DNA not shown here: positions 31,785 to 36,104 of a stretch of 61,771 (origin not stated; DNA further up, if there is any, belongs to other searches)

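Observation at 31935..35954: Three-in-one replicase: SF3 helicase, AEP primase and exonuclease-proficient PolB in a single 1339-aa ORF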

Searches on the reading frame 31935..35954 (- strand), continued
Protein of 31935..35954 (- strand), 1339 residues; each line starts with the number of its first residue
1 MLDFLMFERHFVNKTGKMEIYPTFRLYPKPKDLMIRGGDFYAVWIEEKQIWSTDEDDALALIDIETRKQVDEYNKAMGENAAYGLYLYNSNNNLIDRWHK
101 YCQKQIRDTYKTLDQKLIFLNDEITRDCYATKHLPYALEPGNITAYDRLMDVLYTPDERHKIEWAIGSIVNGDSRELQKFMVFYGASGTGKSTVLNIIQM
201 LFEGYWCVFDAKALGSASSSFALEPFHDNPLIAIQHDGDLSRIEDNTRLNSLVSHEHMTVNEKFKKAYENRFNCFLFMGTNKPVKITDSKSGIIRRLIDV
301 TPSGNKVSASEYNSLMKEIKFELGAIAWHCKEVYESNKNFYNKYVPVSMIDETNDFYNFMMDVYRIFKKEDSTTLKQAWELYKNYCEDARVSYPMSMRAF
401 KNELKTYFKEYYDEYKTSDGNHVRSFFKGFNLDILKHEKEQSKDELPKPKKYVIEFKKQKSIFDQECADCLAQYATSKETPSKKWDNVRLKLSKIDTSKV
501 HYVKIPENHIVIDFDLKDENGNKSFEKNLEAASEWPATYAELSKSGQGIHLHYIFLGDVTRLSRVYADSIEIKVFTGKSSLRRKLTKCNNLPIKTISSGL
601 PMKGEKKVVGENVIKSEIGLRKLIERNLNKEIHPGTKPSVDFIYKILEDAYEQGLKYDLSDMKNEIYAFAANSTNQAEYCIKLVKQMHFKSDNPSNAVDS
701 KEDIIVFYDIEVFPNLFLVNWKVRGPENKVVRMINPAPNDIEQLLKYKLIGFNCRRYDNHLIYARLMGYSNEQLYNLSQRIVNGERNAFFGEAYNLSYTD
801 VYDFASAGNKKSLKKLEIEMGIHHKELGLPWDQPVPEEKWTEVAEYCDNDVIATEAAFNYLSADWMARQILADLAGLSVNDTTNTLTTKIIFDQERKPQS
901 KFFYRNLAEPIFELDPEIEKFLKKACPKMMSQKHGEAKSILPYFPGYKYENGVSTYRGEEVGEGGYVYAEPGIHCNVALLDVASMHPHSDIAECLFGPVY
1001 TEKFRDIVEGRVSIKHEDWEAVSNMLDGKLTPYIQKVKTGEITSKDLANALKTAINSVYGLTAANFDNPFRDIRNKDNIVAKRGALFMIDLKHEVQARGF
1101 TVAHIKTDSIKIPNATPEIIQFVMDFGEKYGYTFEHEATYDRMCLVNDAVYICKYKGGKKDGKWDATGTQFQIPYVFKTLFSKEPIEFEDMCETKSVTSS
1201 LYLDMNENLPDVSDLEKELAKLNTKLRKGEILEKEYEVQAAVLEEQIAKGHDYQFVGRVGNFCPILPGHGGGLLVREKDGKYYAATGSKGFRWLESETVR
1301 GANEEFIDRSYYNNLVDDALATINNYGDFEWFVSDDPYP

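Call 14: get_annotated_region(hit=H3, flank=6000)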
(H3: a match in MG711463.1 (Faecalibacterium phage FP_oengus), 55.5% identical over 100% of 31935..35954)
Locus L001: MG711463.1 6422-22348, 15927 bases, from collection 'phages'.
description: Faecalibacterium phage FP_oengus, complete genome.
organism: Faecalibacterium phage FP_oengus (NCBI taxid 2070188)
taxonomy: Viruses; Duplodnaviria; Heunggongvirae; Uroviricota; Caudoviricetes; Oengusvirus; Oengusvirus oengus
host: Faecalibacterium prausnitzii; source: -; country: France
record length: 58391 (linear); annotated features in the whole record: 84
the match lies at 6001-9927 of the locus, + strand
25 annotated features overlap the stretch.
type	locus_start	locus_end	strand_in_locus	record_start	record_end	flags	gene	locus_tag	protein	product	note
CDS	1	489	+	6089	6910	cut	-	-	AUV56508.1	hypothetical protein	rasttk_feature_creation_tool=prodigal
CDS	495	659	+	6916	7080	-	-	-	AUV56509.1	hypothetical protein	rasttk_feature_creation_tool=prodigal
CDS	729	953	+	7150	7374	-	-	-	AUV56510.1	hypothetical protein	rasttk_feature_creation_tool=prodigal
CDS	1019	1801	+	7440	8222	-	-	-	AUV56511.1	hypothetical protein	rasttk_feature_creation_tool=prodigal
CDS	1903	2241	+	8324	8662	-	-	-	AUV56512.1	hypothetical protein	rasttk_feature_creation_tool=prodigal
CDS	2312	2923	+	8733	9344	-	-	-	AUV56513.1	hypothetical protein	rasttk_feature_creation_tool=prodigal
CDS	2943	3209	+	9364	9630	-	-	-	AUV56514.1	hypothetical protein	rasttk_feature_creation_tool=prodigal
CDS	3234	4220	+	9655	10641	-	-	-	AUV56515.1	hypothetical protein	rasttk_feature_creation_tool=prodigal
CDS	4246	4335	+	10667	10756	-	-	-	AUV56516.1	hypothetical protein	rasttk_feature_creation_tool=prodigal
CDS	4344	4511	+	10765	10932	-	-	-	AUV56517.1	hypothetical protein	rasttk_feature_creation_tool=prodigal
CDS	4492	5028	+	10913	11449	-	-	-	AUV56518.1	hypothetical protein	rasttk_feature_creation_tool=prodigal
CDS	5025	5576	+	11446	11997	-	-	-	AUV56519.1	hypothetical protein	rasttk_feature_creation_tool=prodigal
CDS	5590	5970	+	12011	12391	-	-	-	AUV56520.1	hypothetical protein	rasttk_feature_creation_tool=prodigal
CDS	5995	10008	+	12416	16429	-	-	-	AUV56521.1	helicase/polymerase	rasttk_feature_creation_tool=prodigal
CDS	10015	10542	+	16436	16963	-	-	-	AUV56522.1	hypothetical protein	rasttk_feature_creation_tool=prodigal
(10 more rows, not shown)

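Call 15: get_annotated_region(hit=H5, flank=200)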
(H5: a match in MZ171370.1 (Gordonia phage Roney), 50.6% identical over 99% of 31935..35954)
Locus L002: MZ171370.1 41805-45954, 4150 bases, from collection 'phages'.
description: Gordonia phage Roney, complete genome.
organism: Gordonia phage Roney (NCBI taxid 2859487)
taxonomy: Viruses; Duplodnaviria; Heunggongvirae; Uroviricota; Caudoviricetes; Deejayvirinae; Tanisvirus; Tanisvirus tanis
host: Gordonia terrae 3612; source: -; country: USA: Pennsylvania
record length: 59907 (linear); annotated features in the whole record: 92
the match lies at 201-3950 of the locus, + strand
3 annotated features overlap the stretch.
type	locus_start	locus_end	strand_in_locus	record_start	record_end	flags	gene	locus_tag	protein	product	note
CDS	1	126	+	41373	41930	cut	61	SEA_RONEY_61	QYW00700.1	hypothetical protein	-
CDS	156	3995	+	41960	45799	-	62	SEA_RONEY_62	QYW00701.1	DNA primase/polymerase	-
CDS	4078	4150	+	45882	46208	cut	63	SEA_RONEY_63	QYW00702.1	hypothetical protein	-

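Call 16: get_annotated_region(hit=H27, flank=200)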
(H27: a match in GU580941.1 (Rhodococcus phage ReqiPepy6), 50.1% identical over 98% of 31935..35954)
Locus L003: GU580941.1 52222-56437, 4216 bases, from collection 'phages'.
description: Rhodococcus phage ReqiPepy6, complete genome.
organism: Rhodococcus phage ReqiPepy6 (NCBI taxid 691965)
taxonomy: Viruses; Duplodnaviria; Heunggongvirae; Uroviricota; Caudoviricetes; Pepyhexavirus; Pepyhexavirus pepy6
host: Rhodococcus equi; source: -; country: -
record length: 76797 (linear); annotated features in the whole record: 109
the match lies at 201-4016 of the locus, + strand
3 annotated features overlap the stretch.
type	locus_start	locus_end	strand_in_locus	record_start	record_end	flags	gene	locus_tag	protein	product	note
CDS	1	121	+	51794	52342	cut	-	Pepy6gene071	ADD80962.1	gp071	conserved phage protein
CDS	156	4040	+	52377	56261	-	-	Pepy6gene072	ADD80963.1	gp072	Two domains, N-terminal (COG3378 C-terminal primase domain) and C-terminal (COG0417, PolB), similar to Lactococcus ...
CDS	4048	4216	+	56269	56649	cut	-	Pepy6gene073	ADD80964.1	gp073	hypothetical phageprotein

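Call 17: get_annotated_region(hit=H79, flank=200)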
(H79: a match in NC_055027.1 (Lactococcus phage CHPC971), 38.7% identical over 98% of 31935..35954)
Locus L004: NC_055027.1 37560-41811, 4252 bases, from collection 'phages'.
description: Lactococcus phage CHPC971, complete genome.
organism: Lactococcus phage CHPC971 (NCBI taxid 2575255)
taxonomy: Viruses; Duplodnaviria; Heunggongvirae; Uroviricota; Caudoviricetes; Fremauxvirus; Fremauxvirus CHPC971
host: -; source: Lactococcus lactis; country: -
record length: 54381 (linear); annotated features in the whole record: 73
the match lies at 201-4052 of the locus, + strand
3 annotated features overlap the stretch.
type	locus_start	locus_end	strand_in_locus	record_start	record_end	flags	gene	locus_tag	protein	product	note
CDS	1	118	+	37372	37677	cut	-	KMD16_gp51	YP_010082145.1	hypothetical protein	-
CDS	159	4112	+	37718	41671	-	-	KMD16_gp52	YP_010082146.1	DNA polymerase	-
CDS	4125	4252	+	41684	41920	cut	-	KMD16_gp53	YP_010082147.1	hypothetical protein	-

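Call 18: get_annotated_region(hit=H80, flank=200)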
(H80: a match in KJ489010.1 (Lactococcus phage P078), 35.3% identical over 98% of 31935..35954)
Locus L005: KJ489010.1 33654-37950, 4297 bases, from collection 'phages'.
description: Lactococcus phage P078, complete genome.
organism: Lactococcus phage P078 (NCBI taxid 1476886)
taxonomy: Viruses; Duplodnaviria; Heunggongvirae; Uroviricota; Caudoviricetes; Nevevirus; Nevevirus P078
host: Lactococcus lactis; source: -; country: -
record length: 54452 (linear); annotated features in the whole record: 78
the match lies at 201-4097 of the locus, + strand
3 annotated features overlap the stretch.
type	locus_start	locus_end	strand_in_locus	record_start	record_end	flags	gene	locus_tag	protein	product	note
CDS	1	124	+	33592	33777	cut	-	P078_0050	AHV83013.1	hypothetical protein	-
CDS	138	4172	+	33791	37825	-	-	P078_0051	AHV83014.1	hypothetical protein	-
CDS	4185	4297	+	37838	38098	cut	-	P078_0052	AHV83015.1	hypothetical protein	-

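Call 19: get_annotated_region(hit=H72, flank=200)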
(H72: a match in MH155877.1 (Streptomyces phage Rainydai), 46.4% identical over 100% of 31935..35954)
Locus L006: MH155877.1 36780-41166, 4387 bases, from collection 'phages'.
description: Streptomyces phage Rainydai, complete genome.
organism: Streptomyces phage Rainydai (NCBI taxid 2182404)
taxonomy: Viruses; Duplodnaviria; Heunggongvirae; Uroviricota; Caudoviricetes; Bingvirus
host: Streptomyces scabiei RL-34; source: soil; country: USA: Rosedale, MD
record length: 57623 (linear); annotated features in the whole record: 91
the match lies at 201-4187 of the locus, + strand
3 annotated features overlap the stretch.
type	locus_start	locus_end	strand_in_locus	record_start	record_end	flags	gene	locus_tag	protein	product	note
CDS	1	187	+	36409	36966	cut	56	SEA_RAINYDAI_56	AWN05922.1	hypothetical protein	-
CDS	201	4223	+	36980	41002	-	57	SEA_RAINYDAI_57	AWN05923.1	DNA primase/polymerase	-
CDS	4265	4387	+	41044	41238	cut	58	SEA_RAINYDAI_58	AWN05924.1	hypothetical protein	-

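Call 20: get_annotated_region(hit=H70, flank=200)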
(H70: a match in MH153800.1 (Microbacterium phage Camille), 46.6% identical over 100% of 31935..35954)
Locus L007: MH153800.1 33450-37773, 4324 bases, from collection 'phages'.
description: Microbacterium phage Camille, complete genome.
organism: Microbacterium phage Camille (NCBI taxid 2182351)
taxonomy: Viruses; Duplodnaviria; Heunggongvirae; Uroviricota; Caudoviricetes
host: Microbacterium foliorum NRRL B-24224 SEA; source: soil; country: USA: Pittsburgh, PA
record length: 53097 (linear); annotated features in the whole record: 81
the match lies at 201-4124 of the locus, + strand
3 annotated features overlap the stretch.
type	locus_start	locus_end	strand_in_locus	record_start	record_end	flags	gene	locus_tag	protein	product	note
CDS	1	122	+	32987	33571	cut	47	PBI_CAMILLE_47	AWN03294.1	hypothetical protein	-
CDS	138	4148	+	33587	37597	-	48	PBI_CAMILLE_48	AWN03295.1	DNA primase/polymerase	-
CDS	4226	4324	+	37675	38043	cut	49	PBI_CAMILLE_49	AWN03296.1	hypothetical protein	-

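Call 21: get_annotated_region(hit=H46, flank=200)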
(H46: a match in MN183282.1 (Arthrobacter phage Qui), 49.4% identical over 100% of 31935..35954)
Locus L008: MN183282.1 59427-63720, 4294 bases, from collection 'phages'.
description: Arthrobacter phage Qui, complete genome.
organism: Arthrobacter phage Qui (NCBI taxid 2603260)
taxonomy: Viruses; Duplodnaviria; Heunggongvirae; Uroviricota; Caudoviricetes; Quivirus; Quivirus qui
host: Arthrobacter globiformis NRRL B-2979; source: soil; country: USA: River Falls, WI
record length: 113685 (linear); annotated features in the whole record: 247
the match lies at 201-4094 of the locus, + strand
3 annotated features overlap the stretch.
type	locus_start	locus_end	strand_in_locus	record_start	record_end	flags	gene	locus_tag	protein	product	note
CDS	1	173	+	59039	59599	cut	108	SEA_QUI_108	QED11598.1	hypothetical protein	-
CDS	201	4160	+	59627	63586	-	109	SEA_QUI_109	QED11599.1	DNA primase/polymerase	-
CDS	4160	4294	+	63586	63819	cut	110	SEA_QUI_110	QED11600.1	hypothetical protein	-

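Call 22: get_annotated_region(hit=H83, flank=4000)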
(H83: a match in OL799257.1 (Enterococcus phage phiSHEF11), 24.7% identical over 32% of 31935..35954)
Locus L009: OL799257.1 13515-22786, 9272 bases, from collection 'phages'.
description: Enterococcus phage phiSHEF11, complete genome.
organism: Enterococcus phage phiSHEF11 (NCBI taxid 2918647)
taxonomy: Viruses; Duplodnaviria; Heunggongvirae; Uroviricota; Caudoviricetes; Efquatrovirus; Efquatrovirus SHEF4
host: Enterococcus faecalis EF2; source: wastewater; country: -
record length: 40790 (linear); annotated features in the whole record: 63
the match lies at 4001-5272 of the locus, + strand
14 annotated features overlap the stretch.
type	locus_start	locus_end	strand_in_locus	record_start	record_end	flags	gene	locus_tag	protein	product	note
CDS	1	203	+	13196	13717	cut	-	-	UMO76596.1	NUMOD4 motif protein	label: NUMOD4 motif protein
CDS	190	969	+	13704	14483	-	-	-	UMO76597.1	beta-lactamase superfamily domain protein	label: beta-lactamase superfamily domain protein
CDS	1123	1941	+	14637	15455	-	-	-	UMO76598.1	hypothetical protein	Protein of unknown function (DUF1351); label: hypothetical protein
CDS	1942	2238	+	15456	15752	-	-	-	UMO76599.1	hypothetical protein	label: hypothetical protein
CDS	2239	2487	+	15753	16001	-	-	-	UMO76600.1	hypothetical protein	label: hypothetical protein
CDS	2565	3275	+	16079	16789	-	-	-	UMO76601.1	hypothetical protein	label: hypothetical protein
CDS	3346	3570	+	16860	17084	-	-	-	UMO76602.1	hypothetical protein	label: hypothetical protein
CDS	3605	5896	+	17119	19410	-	-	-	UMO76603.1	DNA polymerase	label: DNA polymerase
CDS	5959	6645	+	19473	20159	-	-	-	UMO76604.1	DNA methylase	label: DNA methylase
CDS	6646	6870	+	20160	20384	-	-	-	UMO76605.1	glutaredoxin-like protein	label: glutaredoxin-like protein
CDS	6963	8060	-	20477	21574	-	-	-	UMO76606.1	endolysin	label: Endolysin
CDS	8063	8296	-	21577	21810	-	-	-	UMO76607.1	holin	label: Holin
CDS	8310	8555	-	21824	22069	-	-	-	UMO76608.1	hemolysin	Haemolysin; label: Hemolysin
CDS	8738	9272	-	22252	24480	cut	-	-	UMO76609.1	endopeptidase tail protein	label: endopeptidase tail protein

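Call 23: get_annotated_region(hit=H97, flank=4000)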
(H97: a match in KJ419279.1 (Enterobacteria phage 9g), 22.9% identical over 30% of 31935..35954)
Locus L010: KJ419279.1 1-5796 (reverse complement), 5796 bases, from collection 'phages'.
description: Enterobacteria phage 9g, complete genome.
organism: Enterobacteria phage 9g (NCBI taxid 1468411)
taxonomy: Viruses; Duplodnaviria; Heunggongvirae; Uroviricota; Caudoviricetes; Queuovirinae; Nonagvirus; Nonagvirus nv9g
host: Escherichia coli; source: horse feces; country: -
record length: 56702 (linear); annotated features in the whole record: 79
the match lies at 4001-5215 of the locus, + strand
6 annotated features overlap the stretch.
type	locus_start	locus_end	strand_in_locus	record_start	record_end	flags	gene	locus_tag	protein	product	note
CDS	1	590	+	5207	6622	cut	-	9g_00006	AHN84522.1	7-cyano-7-deazaguanine synthase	-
CDS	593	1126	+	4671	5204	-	-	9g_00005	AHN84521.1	6-carboxy-5,6,7,8-tetrahydropterin synthase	-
CDS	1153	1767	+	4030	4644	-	-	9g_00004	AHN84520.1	GTP cyclohydrolase 1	-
CDS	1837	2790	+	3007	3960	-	-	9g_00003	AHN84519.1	queuosine tRNA-ribosyltransferase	-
CDS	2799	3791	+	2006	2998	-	-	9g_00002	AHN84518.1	DNA polymerase beta subunit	replicative clamp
CDS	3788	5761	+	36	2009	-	-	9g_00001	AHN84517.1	DNA polymerase elongation subunit 1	-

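Call 26: find_homologous_proteins(query=A1, max_evalue=1e-10)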
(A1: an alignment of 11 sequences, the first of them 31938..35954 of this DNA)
Query A1 (11 sequences) (1339 aa, profile of the alignment): 8000 proteins with E <= 1e-10 among 8000 candidates; the best 120 are listed.
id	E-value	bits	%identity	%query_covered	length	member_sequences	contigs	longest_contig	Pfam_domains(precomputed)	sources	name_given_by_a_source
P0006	0.0e+0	2225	99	100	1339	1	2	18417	PF19263.6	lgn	-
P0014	0.0e+0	2224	99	100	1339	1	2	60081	PF19263.6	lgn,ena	-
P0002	0.0e+0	2224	100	100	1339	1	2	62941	PF19263.6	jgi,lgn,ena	-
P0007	0.0e+0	2224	99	100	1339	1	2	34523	PF19263.6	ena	-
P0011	0.0e+0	2224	99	100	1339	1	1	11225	PF19263.6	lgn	-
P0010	0.0e+0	2223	99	100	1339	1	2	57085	PF19263.6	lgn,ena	-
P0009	0.0e+0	2223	99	100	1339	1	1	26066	PF19263.6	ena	-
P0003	0.0e+0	2223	99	100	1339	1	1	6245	PF19263.6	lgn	-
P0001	0.0e+0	2222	100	100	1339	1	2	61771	PF19263.6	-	-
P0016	0.0e+0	2222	99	100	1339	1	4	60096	PF19263.6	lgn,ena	-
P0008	0.0e+0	2221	99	100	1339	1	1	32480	PF19263.6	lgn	-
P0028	0.0e+0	2221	97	100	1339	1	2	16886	PF19263.6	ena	-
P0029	0.0e+0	2221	97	100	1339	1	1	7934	PF19263.6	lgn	-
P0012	0.0e+0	2221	99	100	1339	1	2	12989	PF19263.6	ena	-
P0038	0.0e+0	2220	97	100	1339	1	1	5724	PF19263.6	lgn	-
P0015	0.0e+0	2220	99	100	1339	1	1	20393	PF19263.6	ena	-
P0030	0.0e+0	2220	97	100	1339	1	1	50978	PF19263.6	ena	-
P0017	0.0e+0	2220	99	100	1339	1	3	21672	PF19263.6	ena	-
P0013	0.0e+0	2220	99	100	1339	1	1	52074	PF19263.6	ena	-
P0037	0.0e+0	2220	97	100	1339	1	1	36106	PF19263.6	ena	-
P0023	0.0e+0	2220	98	100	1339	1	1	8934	PF19263.6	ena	-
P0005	0.0e+0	2220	99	100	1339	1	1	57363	PF19263.6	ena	-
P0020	0.0e+0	2219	98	100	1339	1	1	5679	PF19263.6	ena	-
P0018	0.0e+0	2219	99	100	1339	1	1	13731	PF19263.6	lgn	-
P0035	0.0e+0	2219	97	100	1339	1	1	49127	PF19263.6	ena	-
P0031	0.0e+0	2219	97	100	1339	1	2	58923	PF19263.6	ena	-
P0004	0.0e+0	2219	99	100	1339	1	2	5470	PF19263.6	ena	-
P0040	0.0e+0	2219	97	100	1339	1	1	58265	PF19263.6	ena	-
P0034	0.0e+0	2219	97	100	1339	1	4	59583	PF19263.6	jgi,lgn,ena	jgi:hypothetical protein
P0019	0.0e+0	2219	98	100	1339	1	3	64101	PF19263.6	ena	-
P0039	0.0e+0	2219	97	100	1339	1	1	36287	PF19263.6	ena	-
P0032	0.0e+0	2219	97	100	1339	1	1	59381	PF19263.6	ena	-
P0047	0.0e+0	2219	96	100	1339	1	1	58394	PF19263.6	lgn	-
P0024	0.0e+0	2218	98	100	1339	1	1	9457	PF19263.6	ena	-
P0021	0.0e+0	2218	98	100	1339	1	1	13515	PF19263.6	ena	-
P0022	0.0e+0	2218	98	100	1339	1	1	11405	PF19263.6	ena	-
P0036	0.0e+0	2218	97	100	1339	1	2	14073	PF19263.6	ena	-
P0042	0.0e+0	2217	97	100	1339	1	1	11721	PF19263.6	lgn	-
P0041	0.0e+0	2217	97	100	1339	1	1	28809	PF19263.6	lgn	-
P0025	0.0e+0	2217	98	100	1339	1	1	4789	PF19263.6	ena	-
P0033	0.0e+0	2217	97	100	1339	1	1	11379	PF19263.6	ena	-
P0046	0.0e+0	2216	97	100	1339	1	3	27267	PF19263.6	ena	-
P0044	0.0e+0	2215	97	100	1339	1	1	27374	PF19263.6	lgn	-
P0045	0.0e+0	2215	97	100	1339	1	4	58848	PF19263.6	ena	-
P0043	0.0e+0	2214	96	100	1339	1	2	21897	PF19263.6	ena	-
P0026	0.0e+0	2213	98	100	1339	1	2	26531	PF19263.6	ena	-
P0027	0.0e+0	2211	97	100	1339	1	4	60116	PF19263.6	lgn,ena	-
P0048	0.0e+0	2205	96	100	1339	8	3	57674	PF19263.6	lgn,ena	-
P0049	0.0e+0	2204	95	100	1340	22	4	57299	PF19263.6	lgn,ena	-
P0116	0.0e+0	2192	76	100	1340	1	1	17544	PF19263.6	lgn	-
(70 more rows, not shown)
